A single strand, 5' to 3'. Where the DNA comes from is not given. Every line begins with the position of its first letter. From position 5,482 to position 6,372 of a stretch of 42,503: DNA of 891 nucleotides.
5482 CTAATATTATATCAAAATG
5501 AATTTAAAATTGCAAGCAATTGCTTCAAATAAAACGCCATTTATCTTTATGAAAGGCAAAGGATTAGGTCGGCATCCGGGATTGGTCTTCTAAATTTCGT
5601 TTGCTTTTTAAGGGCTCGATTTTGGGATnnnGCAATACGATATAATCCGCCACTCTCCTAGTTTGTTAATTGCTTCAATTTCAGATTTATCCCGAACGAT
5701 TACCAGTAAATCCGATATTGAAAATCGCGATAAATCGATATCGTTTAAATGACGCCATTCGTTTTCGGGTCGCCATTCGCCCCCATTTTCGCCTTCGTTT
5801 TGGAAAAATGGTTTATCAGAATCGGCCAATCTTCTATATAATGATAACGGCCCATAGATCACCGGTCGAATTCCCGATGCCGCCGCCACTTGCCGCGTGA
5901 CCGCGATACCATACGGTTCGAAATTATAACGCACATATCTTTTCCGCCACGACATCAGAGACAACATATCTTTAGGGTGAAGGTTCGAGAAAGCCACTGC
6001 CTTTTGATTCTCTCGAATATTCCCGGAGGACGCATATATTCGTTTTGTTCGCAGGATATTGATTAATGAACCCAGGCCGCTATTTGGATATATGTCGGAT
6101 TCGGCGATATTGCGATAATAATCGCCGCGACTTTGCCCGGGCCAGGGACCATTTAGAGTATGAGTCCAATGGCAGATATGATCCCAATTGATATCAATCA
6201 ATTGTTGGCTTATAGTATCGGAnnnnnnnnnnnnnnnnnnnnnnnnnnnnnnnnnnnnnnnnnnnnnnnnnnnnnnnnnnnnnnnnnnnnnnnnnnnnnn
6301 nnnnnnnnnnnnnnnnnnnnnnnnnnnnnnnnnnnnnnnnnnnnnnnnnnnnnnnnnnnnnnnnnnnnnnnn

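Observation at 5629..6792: Solitary DprA/SLOG-like plus AbiGi-like fusion protein next to the DUF721-gyrB unit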

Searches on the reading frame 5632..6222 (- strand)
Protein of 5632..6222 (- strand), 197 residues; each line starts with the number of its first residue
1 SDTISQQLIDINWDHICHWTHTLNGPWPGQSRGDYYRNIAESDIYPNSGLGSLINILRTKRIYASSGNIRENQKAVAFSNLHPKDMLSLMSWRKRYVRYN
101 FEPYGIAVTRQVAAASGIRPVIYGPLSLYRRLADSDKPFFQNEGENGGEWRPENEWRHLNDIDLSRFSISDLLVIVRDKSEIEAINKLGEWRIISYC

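Call 40: find_homologous_proteins(query=A4, max_evalue=0.001)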
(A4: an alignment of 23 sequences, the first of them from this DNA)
Query A4 (23 sequences) (192 aa, profile of the alignment): 129 proteins with E <= 0.001 among 6017 candidates; the best 120 are listed.
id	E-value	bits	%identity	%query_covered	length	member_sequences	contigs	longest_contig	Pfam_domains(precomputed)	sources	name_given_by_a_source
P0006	2.9e-76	273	100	100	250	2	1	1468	-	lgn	-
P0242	3.1e-70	254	44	96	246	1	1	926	-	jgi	jgi:hypothetical protein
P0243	1.5e-66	242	40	96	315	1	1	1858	-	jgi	jgi:hypothetical protein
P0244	3.0e-66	241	46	95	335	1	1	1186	-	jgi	jgi:hypothetical protein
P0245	7.9e-66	239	37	97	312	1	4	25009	-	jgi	jgi:hypothetical protein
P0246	8.8e-66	239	44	92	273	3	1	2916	-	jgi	jgi:hypothetical protein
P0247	1.2e-65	239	38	93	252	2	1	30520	-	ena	-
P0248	2.7e-65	237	37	97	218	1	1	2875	-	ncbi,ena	-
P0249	2.1e-64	235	41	94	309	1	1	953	-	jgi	jgi:hypothetical protein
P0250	2.2e-64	235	35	90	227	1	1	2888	-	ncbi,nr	ncbi:MAG TPA: hypothetical protein VMC85_23270, partial [Desulfomonilaceae bacterium]|nr:hypothetica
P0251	1.3e-63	232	37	97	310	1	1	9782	-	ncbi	-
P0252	1.3e-63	232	37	84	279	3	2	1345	-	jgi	jgi:hypothetical protein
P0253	3.9e-63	230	37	95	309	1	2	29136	-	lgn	-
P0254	1.3e-62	229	30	87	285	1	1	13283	-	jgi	-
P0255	1.4e-62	229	31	90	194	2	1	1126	-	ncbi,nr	ncbi:MAG: hypothetical protein FJY85_22475 [Deltaproteobacteria bacterium]|nr:hypothetical protein [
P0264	2.7e-61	224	32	85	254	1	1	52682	-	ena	-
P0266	6.6e-61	223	35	91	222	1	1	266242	-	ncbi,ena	-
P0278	7.1e-58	213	34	90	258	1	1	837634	-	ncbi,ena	-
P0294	2.2e-55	205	32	92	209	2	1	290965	-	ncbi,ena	-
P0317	5.2e-51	191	33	90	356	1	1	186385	-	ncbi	ncbi:MAG: hypothetical protein AB1714_26745 [Acidobacteriota bacterium]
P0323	5.4e-49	184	32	89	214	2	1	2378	PF10899.14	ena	-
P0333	7.6e-48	181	33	76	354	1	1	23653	-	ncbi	ncbi:MAG: hypothetical protein Rhob2KO_52750 [Rhodopirellula baltica]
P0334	8.5e-48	180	34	93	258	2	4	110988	-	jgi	jgi:hypothetical protein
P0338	1.2e-45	173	30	89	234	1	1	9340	PF10899.14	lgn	-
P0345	8.2e-40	154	33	72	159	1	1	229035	-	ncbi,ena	-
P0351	1.0e-36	144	27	96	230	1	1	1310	-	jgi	jgi:hypothetical protein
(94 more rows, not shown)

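Call 41: predict_structure(alignment_id=A3)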
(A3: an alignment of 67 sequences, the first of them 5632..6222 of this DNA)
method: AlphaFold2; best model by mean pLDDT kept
length: 197 residues; sequences in the alignment: 67
mean_pLDDT: 94.7   pTM: 0.90
mean pLDDT of the five models: 94.7, 94.6, 94.4, 93.7, 93.7
residues with pLDDT >= 90: 179; 70-90: 14; 50-70: 3; < 50: 1
segments of 3 or more residues with pLDDT < 50: none
pLDDT, mean of each block of 10 residues (from residue 1): 86 98 95 97 96 98 91 95 95 93 98 98 95 96 80 96 98 98 97 96
secondary structure, 60 per line:
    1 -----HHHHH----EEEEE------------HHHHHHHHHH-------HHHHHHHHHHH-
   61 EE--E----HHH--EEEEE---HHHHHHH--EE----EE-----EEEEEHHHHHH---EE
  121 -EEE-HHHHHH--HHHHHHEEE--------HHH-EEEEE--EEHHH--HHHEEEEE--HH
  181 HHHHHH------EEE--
elements in order: H6-10 E15-19 H32-41 H49-59 E75-79 H83-89 E105-109 H110-115 E122-124 H126-131 H134-139 E140-142 E155-159 E172-176 H179-186 E193-195

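Call 43: fold_search(model_id=the predicted structure, library=pdb)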
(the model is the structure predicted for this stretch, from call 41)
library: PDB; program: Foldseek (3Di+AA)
matches with E <= 10: 86; with E <= 0.001: 0
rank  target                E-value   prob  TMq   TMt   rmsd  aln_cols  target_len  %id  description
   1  9ldi                  6.7e-01  0.21  0.26  0.28   7.8       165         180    8  The complex structure of TkoKptA/2',3',5'-p-A (released 2025-11-12)
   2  9ld4_D                7.1e-01  0.16  0.25  0.27   7.7       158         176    8  The Apo-form structure of TkoKptA (released 2025-11-12)
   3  8tfi                  7.6e-01  0.15  0.25  0.27   7.1       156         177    9  tRNA 2'-phosphotransferase (Tpt1) from Pyrococcus horikoshii (released 2023-11-08)
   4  3h07_A                9.7e-01  0.02  0.14  0.13  15.3       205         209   13  Crystal structure of 3,4-dihydroxy-2-butanone 4-phosphate synthase from Yersinia pestis CO92 (released 2009-05-05)
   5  5djt_A                1.0e+00  0.01  0.11  0.12  18.1       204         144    8  Crystal structure of LOV2 (C450A) domain in complex with Zdk2 (released 2016-07-20)
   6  2hw2                  1.2e+00  0.06  0.21  0.28  12.8       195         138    7  Crystal structure of Rifampin ADP-ribosyl transferase in complex with Rifampin (released 2007-07-31)
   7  3b78_B                1.2e+00  0.04  0.25  0.24  14.4       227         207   12  Structure of the eEF2-ExoA(R551H)-NAD+ complex (released 2008-06-17)
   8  6blg                  1.2e+00  0.02  0.14  0.10  10.3       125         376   14  Crystal Structure of Sugar Transaminase from Klebsiella pneumoniae Complexed with PLP (released 2017-11-22)
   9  9ld4_C                1.3e+00  0.12  0.25  0.27   7.4       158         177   10  The Apo-form structure of TkoKptA (released 2025-11-12)
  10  6szo                  1.5e+00  0.02  0.12  0.08  17.2       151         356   10  The glucuronoyl esterase OtCE15A S267A variant from Opitutus terrae in complex with D-galacturonate (released 2019-11-27)
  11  7pgz                  1.5e+00  0.01  0.12  0.14  17.8       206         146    8  Structure of dark-adapted AsLOV2 Q513L (released 2022-05-11)
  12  9lda_A                1.9e+00  0.10  0.26  0.28   7.2       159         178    9  The complex structure of K63A/5'-p-ADPR-DNA (released 2025-11-12)
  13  4piw_F                1.9e+00  0.01  0.14  0.10  10.0       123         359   10  Crystal structure of sugar aminotransferase WecE from Escherichia coli K-12 (released 2014-07-16)
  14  1w51                  1.9e+00  0.01  0.12  0.07  16.9       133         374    9  BACE (Beta Secretase) in complex with a nanomolar non-peptidic inhibitor (released 2004-09-23)
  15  9ldg_B                2.2e+00  0.09  0.25  0.27   7.3       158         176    9  The structure of TkoKptA/DNA/Appr>P complex-B (released 2025-11-12)
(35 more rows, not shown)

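Call 44: search_protein_families(library=pfam, proteins=[P0323, P0338, P0266, P0294, P0278, P0345, P0247, P0264, P0334, P0351], max_evalue=1)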
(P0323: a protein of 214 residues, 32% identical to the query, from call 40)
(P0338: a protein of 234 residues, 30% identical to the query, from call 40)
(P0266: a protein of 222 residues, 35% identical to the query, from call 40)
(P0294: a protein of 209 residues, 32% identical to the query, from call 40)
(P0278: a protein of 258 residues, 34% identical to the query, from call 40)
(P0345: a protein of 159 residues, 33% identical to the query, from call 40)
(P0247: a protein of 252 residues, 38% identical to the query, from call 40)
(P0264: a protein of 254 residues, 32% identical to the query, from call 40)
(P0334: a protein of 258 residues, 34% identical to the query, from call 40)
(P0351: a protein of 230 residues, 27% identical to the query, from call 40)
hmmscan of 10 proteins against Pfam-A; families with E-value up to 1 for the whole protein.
P0323 (214 aa): 2 families
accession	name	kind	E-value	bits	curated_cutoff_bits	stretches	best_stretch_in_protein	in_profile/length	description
PF10899.13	AbiGi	-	1.7e-06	28.6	22.4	1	84-147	23-78/185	Putative abortive phage resistance protein AbiGi, antitoxin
PF20725.2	DUF6832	-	0.19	11.8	26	1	108-156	47-95/163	Domain of unknown function (DUF6832)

P0338 (234 aa): 2 families
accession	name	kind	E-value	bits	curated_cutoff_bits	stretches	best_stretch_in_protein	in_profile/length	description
PF10899.13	AbiGi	-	1.5e-07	32.1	22.4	1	104-163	23-73/185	Putative abortive phage resistance protein AbiGi, antitoxin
PF20725.2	DUF6832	-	0.17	12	26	1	128-176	47-95/163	Domain of unknown function (DUF6832)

P0266 (222 aa): 0 families

P0294 (209 aa): 1 family
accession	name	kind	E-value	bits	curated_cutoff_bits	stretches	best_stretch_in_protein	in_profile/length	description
PF16656.11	Pur_ac_phosph_N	-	0.15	13.1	30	1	133-166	56-88/93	Purple acid Phosphatase, N-terminal domain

P0278 (258 aa): 0 families

P0345 (159 aa): 0 families

P0247 (252 aa): 4 families
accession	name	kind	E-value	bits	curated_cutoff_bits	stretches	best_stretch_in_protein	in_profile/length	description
PF19430.4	TBC1D23_C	-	0.00059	19.6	26.5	1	84-178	19-112/226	TBC1 domain family member 23 C-terminal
PF20135.4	DUF6525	-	0.12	12.6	23.5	0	63-107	30-73/78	Family of unknown function (DUF6525)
PF11185.13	DUF2971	-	0.13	14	22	1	173-204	76-88/89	Protein of unknown function (DUF2971)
PF10899.13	AbiGi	-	0.26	11.7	22.4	0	150-175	50-75/185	Putative abortive phage resistance protein AbiGi, antitoxin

P0264 (254 aa): 1 family
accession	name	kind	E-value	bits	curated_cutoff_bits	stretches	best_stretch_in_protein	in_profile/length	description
PF08032.17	SpoU_sub_bind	-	0.015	16.1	22.8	1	6-46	19-59/76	RNA 2'-O ribose methyltransferase substrate binding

P0334 (258 aa): 1 family
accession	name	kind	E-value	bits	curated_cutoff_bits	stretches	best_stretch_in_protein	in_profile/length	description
PF22029.2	PhyR_sigma2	-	0.11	12.9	27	0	137-147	7-17/55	Sigma2 domain of PhyR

P0351 (230 aa): 2 families
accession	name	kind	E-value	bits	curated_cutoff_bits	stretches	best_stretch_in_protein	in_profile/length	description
PF10899.13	AbiGi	-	0.00064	20.2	22.4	1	98-153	23-70/185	Putative abortive phage resistance protein AbiGi, antitoxin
PF12840.13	HTH_20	-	0.34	11.3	27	0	138-152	5-20/51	Helix-turn-helix domain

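Call 78: search_dna_similar(query=P0338, collection=plasmids, mode=protein, max_evalue=1, max_rows=25)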
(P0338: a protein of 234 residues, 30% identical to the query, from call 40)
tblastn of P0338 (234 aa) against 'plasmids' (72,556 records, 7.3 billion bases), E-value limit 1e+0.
Records with a match: 7; places in all: 7; records where one place covers at least 80% of the query: 0.
Best place of each record, by identity: <60% 7.
By first word of the organism name: Streptomyces 2; Hymenobacter 2; Kitasatospora 1; Burkholderia 1; Phaeobacter 1.
By predicted mobility (MOB-suite, as given by PLSDB): non-mobilizable 5; conjugative 1; mobilizable 1.
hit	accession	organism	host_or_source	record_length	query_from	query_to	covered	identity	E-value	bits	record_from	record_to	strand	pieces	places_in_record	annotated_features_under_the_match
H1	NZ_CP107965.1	Kitasatospora sp. NBC_00374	-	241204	48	192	62%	29.0%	1e-1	40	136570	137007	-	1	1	hypothetical protein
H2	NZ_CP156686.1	Burkholderia stagnalis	Bacterial cells,soils collected in ...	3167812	92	220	55%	29.7%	8e-6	54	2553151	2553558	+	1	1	none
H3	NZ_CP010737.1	Phaeobacter inhibens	cell culture,clam larvae aquaculture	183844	46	192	63%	25.7%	5e-2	42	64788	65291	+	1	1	hypothetical protein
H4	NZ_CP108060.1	Streptomyces sp. NBC_00280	-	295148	87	198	48%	32.2%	2e-2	43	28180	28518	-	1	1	hypothetical protein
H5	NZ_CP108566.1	Streptomyces sp. NBC_01201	-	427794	87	197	47%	31.4%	1e-3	47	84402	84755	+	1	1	hypothetical protein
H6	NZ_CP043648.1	Hymenobacter sp. NBH84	pure culture,soil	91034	109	220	48%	26.7%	2e-1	40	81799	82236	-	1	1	hypothetical protein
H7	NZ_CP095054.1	Hymenobacter aerilatus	single cell,air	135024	109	194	37%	27.8%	4e-2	42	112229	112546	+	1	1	hypothetical protein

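Call 79: get_annotated_region(hit=H2, flank=3000)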
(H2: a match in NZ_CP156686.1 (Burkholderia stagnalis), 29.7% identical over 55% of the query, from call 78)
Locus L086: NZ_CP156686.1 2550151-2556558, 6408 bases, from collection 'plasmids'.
description: Burkholderia stagnalis strain YJ-2 plasmid plas1, complete sequence
organism: Burkholderia stagnalis (NCBI taxid 1503054)
taxonomy: Bacteria; Pseudomonadota; Betaproteobacteria; Burkholderiales; Burkholderiaceae; Burkholderia; Burkholderia stagnalis
host: -; source: Bacterial cells,soils collected in Guangdong Province, China; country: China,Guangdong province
typing (MOB-suite, as given by PLSDB): non-mobilizable
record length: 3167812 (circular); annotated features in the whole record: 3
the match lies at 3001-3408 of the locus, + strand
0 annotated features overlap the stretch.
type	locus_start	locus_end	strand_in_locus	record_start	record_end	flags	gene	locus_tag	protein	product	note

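Call 80: get_annotated_region(hit=H5, flank=3000)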
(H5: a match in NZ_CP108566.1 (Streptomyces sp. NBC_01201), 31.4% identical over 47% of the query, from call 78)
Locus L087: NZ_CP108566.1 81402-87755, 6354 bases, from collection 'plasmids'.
description: Streptomyces sp. NBC_01201 plasmid unnamed1, complete sequence
organism: Streptomyces sp. NBC_01201 (NCBI taxid 2903770)
taxonomy: Bacteria; Actinomycetota; Actinomycetes; Kitasatosporales; Streptomycetaceae; Streptomyces; Streptomyces sp. NBC 01201
host: -; source: -; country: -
typing (MOB-suite, as given by PLSDB): mobilizable; replicon rep_cluster_1982; relaxase MOBP
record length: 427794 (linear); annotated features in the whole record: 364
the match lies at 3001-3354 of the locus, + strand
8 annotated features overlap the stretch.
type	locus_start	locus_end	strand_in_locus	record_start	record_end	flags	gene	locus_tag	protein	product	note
CDS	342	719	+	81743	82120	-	-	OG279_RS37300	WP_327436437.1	hypothetical protein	-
CDS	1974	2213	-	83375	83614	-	-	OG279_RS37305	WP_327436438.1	hypothetical protein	-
CDS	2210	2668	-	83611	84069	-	-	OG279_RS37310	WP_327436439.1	hypothetical protein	-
CDS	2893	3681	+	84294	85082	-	-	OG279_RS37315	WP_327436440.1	hypothetical protein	-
CDS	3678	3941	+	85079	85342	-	-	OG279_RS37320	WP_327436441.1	hypothetical protein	-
CDS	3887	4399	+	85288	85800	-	-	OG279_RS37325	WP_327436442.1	tyrosine-type recombinase/integrase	GO:0015074 - DNA integration [Evidence IEA]; GO:0006310 - DNA recombination [Evidence IEA]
CDS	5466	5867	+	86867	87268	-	-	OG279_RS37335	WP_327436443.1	hypothetical protein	-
CDS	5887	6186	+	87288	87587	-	-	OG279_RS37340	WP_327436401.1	transposase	GO:0006313 - DNA transposition [Evidence IEA]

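Call 81: get_annotated_region(hit=H3, flank=3000)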
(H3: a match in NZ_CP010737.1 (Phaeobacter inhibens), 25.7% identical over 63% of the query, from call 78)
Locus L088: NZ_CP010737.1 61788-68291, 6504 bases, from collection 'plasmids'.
description: Phaeobacter inhibens strain P72 plasmid pP72_b, complete sequence
organism: Phaeobacter inhibens (NCBI taxid 221822)
taxonomy: Bacteria; Pseudomonadota; Alphaproteobacteria; Rhodobacterales; Roseobacteraceae; Phaeobacter; Phaeobacter inhibens
host: -; source: cell culture,clam larvae aquaculture; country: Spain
typing (MOB-suite, as given by PLSDB): conjugative; replicon rep_cluster_636; relaxase MOBP; mating-pair formation MPF_T
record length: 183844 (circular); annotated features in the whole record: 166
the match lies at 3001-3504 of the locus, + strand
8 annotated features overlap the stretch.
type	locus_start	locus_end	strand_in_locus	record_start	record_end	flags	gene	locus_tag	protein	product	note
CDS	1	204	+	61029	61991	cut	-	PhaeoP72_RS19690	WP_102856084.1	carbohydrate ABC transporter permease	GO:0008643 - carbohydrate transport [Evidence IEA]; GO:0055085 - transmembrane transport [Evidence IEA]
CDS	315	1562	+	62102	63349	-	-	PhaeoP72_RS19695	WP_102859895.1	ABC transporter substrate-binding protein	-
CDS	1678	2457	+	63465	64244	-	-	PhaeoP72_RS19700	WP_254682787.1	metallophosphoesterase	-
CDS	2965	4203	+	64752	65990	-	-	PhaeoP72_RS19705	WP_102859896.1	hypothetical protein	-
CDS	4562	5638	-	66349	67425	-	-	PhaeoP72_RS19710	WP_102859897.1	type IV secretion system protein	-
CDS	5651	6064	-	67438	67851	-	-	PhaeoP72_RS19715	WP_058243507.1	hypothetical protein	-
CDS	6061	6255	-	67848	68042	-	-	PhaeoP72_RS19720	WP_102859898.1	hypothetical protein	-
CDS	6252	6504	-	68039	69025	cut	-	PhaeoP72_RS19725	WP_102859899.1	ATPase, T2SS/T4P/T4SS family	-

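Call 83: search_protein_families(library=pfam, proteins=[L086:2929-3513:+, L087:2893-3678:+, L088:2965-4200:+, L086:1615-2685:+, L086:3812-4564:+], max_evalue=0.1)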
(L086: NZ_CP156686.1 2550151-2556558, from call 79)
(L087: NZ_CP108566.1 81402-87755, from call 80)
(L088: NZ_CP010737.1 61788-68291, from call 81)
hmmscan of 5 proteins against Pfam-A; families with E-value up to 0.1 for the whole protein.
L086:2929-3513:+ (195 aa): 3 families
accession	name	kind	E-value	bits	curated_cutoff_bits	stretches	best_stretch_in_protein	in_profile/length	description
PF10899.13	AbiGi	-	1.1e-08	35.8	22.4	1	37-99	24-86/185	Putative abortive phage resistance protein AbiGi, antitoxin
PF10703.15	MoaF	-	0.016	15.5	23.3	1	104-181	8-81/108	MoaF N-terminal domain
PF11185.13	DUF2971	-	0.093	14.5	22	0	89-135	46-89/89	Protein of unknown function (DUF2971)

L087:2893-3678:+ (262 aa): 0 families

L088:2965-4200:+ (412 aa): 1 family
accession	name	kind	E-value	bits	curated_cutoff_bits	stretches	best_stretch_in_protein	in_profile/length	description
PF22428.2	Dis32-like_C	-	0.018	15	27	1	87-111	2-26/32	DIS3-like exonuclease 2-like, C-terminal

L086:1615-2685:+ (357 aa): 0 families

L086:3812-4564:+ (251 aa): 2 families
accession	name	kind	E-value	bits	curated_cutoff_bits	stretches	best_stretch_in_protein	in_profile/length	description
PF01844.29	HNH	-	9.8e-09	35.7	21.4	1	165-218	1-46/47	HNH endonuclease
PF13391.12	HNH_2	-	0.0005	20.3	21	1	181-218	10-60/66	HNH endonuclease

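Call 96: find_encoding_contigs(protein=P0317, flank=8000, max_places=1)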
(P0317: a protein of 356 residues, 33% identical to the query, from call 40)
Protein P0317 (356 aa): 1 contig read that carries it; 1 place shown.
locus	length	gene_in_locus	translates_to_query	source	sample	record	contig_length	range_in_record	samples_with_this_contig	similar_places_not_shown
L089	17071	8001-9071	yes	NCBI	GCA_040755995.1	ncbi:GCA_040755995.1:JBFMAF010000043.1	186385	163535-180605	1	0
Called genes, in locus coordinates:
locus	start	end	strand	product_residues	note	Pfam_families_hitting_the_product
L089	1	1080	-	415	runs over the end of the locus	PF03349:Toluene_X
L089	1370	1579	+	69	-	-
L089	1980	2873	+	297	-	PF01063:Aminotran_4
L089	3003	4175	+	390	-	PF00437:T2SSE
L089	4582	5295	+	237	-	PF13511:DUF4124 (faint), PF01464:SLT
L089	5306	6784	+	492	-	PF13432:TPR_16, PF14559:TPR_19 (weak), PF13424:TPR_12 (weak), PF13432:TPR_16, PF00515:TPR_1, PF07719:TPR_2 (weak), PF13424:TPR_12 (weak), PF13432:TPR_16 (weak), +7 more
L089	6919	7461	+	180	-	PF00581:Rhodanese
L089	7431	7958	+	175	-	PF07291:MauE, PF07681:DoxX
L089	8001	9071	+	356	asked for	-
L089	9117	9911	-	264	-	-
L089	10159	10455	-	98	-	PF07978:NIPSNAP (weak)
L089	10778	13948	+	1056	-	PF12419:DUF3670, PF00176:SNF2-rel_dom, PF00271:Helicase_C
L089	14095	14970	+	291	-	-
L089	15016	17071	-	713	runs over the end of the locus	PF13231:PMT_2, PF14559:TPR_19 (faint), PF13424:TPR_12 (faint), PF00515:TPR_1 (weak), PF07719:TPR_2 (weak), PF13432:TPR_16 (weak)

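Call 98: find_encoding_contigs(protein=P0333, flank=8000, max_places=1)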
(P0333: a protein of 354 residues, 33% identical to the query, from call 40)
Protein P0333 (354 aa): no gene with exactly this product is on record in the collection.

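Call 99: search_solved_structures(query=A4, max_evalue=10, show_alignments=2)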
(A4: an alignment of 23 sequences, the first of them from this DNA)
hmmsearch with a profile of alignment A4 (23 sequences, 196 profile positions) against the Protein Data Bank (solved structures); distinct sequences matched with E-value up to 10: 4.
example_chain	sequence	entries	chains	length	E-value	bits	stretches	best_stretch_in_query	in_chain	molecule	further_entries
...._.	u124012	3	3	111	0.058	16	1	5-59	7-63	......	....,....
44ab_E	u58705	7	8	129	0.083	15.5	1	5-59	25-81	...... | Envelope glycoprotein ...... | Envelope protein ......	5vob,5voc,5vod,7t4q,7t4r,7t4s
8tea_E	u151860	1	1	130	0.084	15.5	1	5-59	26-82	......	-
4px1_A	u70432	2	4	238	2.1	11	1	131-169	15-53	Maleylacetoacetate isomerase (Glutathione S-transferase)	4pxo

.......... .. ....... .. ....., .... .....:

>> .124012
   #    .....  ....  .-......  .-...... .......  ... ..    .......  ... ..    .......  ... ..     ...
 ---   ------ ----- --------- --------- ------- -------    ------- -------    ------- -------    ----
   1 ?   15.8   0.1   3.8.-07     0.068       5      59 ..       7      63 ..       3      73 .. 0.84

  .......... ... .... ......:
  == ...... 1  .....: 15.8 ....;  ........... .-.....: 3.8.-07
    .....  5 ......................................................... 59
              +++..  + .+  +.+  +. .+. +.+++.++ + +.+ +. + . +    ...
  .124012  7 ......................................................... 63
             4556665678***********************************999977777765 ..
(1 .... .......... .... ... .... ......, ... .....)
